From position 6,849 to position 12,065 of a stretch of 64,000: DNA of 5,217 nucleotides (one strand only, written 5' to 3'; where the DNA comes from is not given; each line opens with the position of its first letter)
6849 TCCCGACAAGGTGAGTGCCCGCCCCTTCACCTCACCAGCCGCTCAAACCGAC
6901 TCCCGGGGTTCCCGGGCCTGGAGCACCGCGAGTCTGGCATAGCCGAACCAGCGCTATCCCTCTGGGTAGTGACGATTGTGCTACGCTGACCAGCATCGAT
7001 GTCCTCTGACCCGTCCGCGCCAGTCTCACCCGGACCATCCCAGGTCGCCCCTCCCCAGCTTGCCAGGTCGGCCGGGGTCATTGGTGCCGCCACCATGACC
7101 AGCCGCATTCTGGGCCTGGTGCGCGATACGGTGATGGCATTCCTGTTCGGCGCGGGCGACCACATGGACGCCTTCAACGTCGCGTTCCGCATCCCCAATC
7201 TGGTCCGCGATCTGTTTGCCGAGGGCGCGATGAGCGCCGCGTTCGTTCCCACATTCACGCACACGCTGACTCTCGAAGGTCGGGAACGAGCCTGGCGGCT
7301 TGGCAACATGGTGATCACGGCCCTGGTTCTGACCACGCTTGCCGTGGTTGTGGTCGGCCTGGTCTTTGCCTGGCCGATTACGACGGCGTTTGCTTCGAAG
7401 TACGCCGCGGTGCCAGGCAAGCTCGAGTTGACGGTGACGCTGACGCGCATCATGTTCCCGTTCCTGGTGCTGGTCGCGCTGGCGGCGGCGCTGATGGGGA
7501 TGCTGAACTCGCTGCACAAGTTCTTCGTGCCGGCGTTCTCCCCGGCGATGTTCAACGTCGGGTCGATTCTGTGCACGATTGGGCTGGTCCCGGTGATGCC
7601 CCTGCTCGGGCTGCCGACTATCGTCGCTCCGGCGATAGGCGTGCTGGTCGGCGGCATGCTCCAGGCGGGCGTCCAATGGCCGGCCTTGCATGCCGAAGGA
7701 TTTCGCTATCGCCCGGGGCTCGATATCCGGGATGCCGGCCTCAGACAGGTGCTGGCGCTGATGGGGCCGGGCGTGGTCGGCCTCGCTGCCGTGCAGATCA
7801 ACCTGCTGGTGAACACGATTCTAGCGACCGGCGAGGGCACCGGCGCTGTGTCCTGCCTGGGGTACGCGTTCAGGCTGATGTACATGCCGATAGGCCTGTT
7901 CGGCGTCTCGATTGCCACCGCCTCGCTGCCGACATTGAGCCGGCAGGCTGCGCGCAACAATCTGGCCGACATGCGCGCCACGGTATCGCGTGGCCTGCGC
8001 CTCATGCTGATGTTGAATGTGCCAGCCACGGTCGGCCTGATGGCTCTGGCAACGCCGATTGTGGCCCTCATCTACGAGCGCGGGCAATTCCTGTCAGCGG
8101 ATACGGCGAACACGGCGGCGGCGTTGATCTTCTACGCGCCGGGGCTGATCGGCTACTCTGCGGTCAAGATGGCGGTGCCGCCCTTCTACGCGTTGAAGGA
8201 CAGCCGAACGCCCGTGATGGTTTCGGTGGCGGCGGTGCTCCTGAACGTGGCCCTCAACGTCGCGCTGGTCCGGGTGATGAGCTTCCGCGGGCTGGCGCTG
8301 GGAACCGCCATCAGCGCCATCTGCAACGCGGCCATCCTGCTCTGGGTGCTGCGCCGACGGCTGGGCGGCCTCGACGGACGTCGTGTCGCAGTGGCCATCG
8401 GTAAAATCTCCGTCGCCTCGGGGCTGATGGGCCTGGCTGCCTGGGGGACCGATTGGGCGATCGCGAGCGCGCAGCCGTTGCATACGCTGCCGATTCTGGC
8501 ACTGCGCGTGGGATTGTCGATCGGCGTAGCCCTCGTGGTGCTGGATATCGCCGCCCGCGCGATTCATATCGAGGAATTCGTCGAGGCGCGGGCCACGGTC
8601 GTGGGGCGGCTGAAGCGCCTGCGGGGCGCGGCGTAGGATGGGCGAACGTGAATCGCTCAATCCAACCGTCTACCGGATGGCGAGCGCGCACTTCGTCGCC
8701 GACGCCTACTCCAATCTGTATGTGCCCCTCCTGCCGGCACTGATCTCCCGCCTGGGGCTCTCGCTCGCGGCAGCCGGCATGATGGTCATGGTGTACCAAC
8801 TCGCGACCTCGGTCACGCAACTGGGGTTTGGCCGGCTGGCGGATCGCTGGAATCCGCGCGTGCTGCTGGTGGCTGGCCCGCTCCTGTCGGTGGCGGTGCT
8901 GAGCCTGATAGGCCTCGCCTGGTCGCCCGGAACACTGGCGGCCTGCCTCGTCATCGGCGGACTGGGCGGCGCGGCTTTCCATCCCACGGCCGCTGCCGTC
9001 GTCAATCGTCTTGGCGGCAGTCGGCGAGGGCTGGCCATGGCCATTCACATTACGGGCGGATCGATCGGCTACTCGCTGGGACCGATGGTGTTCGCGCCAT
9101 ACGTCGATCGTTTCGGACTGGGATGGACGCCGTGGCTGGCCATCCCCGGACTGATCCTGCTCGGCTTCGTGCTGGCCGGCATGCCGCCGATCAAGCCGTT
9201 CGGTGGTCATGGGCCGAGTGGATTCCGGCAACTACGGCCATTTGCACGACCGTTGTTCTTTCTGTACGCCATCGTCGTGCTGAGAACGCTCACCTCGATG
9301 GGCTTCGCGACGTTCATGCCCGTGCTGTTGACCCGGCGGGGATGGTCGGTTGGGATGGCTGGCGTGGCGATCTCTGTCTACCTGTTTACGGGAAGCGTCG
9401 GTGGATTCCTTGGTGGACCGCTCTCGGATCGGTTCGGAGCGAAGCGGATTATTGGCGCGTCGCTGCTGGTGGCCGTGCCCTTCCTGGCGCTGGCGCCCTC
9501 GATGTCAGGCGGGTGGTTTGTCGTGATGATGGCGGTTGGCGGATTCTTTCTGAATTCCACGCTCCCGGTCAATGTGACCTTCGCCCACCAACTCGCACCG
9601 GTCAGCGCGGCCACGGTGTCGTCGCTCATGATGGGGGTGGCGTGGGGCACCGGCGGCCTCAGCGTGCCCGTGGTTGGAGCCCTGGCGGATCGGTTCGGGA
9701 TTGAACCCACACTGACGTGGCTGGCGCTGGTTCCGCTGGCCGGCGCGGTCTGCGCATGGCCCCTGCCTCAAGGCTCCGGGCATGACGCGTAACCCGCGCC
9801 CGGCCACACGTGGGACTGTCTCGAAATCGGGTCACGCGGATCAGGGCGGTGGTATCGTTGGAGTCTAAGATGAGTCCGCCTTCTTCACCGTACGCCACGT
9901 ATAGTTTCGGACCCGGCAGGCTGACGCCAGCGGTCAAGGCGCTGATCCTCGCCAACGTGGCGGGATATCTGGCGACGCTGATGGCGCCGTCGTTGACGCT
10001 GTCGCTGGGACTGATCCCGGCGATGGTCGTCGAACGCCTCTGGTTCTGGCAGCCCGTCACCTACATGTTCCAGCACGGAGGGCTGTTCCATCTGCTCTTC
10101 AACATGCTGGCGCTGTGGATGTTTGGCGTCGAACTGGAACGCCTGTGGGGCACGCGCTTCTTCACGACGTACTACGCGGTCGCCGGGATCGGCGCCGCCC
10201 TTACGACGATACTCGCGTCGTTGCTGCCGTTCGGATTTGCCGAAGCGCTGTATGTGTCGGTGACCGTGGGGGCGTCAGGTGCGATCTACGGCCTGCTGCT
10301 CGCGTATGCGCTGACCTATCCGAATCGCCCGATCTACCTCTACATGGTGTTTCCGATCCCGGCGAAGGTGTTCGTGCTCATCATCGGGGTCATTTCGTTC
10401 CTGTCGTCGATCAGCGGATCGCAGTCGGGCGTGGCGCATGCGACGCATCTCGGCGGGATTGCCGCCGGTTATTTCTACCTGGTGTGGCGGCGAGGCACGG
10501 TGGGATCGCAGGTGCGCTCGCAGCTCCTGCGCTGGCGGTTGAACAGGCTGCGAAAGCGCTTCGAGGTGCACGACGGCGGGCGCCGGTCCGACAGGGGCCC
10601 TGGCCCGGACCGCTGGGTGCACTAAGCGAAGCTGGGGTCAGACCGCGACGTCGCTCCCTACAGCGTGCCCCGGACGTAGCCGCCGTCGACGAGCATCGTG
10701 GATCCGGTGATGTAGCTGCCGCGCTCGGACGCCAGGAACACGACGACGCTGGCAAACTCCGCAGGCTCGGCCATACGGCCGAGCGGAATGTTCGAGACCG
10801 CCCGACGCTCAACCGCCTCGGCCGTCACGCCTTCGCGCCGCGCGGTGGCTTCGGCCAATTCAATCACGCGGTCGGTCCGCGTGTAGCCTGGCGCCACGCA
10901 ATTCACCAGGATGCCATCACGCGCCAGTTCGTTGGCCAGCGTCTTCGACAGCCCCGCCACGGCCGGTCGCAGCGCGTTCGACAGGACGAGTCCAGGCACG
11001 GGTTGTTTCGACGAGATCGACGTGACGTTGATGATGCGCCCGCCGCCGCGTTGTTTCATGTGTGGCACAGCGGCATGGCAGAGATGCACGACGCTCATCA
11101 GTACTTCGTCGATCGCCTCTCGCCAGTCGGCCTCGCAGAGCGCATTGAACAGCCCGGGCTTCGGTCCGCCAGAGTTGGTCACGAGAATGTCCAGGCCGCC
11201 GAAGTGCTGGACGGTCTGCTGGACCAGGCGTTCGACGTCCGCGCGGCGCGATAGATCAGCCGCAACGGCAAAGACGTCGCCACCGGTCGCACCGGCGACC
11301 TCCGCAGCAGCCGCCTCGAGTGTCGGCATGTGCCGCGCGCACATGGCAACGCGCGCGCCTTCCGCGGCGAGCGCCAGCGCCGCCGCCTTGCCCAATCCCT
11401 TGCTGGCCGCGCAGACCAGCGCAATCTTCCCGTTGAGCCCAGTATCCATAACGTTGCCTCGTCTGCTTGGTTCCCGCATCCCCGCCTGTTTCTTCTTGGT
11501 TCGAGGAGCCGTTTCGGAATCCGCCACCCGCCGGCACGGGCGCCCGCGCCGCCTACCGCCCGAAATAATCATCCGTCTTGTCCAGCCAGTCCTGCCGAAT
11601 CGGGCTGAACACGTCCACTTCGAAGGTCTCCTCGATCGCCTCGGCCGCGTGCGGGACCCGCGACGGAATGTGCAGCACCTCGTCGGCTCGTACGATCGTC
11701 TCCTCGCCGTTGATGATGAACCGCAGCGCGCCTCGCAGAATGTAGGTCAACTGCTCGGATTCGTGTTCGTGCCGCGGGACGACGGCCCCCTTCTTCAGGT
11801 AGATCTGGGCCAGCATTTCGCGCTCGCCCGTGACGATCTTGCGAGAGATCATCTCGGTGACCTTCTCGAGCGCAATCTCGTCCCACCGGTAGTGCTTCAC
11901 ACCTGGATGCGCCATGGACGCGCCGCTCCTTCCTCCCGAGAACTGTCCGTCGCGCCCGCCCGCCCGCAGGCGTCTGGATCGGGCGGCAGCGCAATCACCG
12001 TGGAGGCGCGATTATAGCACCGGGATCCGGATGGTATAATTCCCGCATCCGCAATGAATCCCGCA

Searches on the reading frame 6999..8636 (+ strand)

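Call 54: search_protein_families(library=pfam, proteins=[window:6999-8636:+], max_evalue=0.00001)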
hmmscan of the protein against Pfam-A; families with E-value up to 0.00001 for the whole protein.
window:6999-8636:+ (545 aa): 3 families
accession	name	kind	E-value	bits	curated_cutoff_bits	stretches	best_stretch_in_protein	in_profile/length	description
PF03023.19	MurJ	-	1.2e-114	383.9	27.4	1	46-485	1-433/451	Lipid II flippase MurJ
PF13440.11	Polysacc_synt_3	-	6.3e-07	29.4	23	1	264-359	191-284/293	Polysaccharide biosynthesis protein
PF01554.23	MatE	-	1.1e-06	28.8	24.9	1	264-421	8-160/161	MatE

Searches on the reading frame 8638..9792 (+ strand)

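Call 54: search_protein_families(library=pfam, proteins=[window:8638-9792:+], max_evalue=0.00001)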
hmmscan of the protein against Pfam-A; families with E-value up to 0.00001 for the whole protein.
window:8638-9792:+ (384 aa): 1 family
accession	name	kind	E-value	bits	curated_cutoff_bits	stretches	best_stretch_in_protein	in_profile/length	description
PF07690.21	MFS_1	-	7.4e-37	127.5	33.4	2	15-237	2-235/347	Major Facilitator Superfamily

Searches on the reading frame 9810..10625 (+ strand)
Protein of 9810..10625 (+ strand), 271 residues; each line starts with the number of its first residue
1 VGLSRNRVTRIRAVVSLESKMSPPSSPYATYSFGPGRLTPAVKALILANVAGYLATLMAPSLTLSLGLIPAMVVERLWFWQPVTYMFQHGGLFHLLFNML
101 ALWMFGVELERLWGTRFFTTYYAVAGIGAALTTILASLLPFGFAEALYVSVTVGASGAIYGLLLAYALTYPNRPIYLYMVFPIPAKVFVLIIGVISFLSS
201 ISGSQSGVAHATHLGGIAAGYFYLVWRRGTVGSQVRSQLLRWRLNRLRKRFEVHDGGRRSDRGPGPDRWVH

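Call 54: search_protein_families(library=pfam, proteins=[window:9810-10625:+], max_evalue=0.00001)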
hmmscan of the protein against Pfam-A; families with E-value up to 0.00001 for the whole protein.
window:9810-10625:+ (271 aa): 2 families
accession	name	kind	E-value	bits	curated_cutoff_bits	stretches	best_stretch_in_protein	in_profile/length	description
PF01694.28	Rhomboid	-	8.8e-28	97.7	22.6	1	79-224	4-137/143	Rhomboid domain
PF08551.15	DUF1751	-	5.6e-07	30.5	22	1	77-166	6-97/99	Eukaryotic integral membrane protein (DUF1751)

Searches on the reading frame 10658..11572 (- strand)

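Call 24: search_protein_families(library=pfam, proteins=[window:10658-11572:-], max_evalue=0.00001)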
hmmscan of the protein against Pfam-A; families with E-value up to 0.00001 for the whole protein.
window:10658-11572:- (304 aa): 3 families
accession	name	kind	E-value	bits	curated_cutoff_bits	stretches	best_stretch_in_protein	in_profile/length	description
PF13561.12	adh_short_C2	-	3.1e-54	184.5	27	1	56-299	4-235/236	Enoyl-(Acyl carrier protein) reductase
PF00106.31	adh_short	-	4.3e-50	170.4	26.6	1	49-241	1-192/195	short chain dehydrogenase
PF08659.16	KR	-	7.2e-06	26.5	22.6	0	52-164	4-119/180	KR domain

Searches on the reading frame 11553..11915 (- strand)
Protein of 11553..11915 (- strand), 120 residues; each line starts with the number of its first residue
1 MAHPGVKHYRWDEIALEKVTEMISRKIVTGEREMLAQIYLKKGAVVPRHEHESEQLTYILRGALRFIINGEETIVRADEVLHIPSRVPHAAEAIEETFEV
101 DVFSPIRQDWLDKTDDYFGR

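Call 24: search_protein_families(library=pfam, proteins=[window:11553-11915:-], max_evalue=0.00001)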
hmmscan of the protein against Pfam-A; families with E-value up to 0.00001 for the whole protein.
window:11553-11915:- (120 aa): 2 families
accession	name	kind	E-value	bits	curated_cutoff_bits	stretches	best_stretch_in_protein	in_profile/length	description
PF07883.17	Cupin_2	-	2e-14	53.5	27.2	1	40-97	5-62/70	Cupin domain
PF02311.25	AraC_binding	-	5.4e-07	29.8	21.1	1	45-96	15-66/135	AraC-like ligand binding domain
